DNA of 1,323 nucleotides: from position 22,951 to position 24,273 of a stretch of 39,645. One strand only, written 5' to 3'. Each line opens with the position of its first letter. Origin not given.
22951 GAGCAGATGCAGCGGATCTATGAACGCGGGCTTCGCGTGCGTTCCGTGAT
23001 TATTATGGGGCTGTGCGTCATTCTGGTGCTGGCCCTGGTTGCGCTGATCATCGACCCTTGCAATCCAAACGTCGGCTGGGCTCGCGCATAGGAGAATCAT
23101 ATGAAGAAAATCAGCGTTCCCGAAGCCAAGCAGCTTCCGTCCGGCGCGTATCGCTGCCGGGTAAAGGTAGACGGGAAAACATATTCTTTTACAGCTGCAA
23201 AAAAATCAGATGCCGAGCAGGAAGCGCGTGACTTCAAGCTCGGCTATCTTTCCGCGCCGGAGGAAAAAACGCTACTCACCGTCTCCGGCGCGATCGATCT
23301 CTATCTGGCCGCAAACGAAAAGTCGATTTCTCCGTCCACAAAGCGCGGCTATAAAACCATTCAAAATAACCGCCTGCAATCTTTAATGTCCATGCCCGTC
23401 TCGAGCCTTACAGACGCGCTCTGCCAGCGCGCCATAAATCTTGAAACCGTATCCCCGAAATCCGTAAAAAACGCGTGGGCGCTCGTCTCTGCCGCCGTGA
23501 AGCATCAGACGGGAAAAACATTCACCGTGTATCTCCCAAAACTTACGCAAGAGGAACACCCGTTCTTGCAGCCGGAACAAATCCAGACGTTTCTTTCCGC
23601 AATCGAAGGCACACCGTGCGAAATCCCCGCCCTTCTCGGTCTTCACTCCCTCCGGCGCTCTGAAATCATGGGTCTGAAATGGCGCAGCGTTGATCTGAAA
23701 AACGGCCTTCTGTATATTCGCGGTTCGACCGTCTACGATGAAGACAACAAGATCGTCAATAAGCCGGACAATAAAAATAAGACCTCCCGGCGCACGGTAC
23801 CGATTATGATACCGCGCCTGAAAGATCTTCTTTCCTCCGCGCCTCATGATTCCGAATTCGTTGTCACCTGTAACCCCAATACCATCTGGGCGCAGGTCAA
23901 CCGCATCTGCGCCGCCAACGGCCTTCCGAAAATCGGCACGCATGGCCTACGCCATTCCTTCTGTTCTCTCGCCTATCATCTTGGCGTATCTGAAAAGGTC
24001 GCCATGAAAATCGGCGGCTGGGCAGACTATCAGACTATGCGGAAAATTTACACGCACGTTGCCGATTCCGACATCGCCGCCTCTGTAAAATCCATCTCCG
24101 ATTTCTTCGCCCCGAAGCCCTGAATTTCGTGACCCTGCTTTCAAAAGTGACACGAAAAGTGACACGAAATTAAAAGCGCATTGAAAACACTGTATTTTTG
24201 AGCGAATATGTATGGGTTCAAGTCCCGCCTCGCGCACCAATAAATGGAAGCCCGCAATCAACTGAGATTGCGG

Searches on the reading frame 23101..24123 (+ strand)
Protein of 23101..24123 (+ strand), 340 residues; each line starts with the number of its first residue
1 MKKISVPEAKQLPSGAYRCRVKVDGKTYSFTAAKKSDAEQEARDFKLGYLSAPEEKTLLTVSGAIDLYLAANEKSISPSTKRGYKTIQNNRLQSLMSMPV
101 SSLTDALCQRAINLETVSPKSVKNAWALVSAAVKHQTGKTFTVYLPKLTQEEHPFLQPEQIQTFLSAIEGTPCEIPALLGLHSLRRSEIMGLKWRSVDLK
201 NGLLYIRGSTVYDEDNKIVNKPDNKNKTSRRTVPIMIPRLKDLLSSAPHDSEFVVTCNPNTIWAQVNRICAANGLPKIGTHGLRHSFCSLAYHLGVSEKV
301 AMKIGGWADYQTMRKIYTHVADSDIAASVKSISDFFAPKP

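Call 42: search_protein_families(library=phrogs, proteins=[window:23101-24123:+], max_evalue=0.001)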
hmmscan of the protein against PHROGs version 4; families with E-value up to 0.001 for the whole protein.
window:23101-24123:+ (340 aa): 3 families
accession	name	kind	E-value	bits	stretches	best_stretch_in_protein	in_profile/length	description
phrog_1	-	integration and excision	4.3e-47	162.7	1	13-336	120-451/611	integrase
phrog_216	-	integration and excision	1.9e-21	77.4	1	149-333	49-237/301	integrase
phrog_7685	-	integration and excision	9.9e-10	39.4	1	225-335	123-238/240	integrase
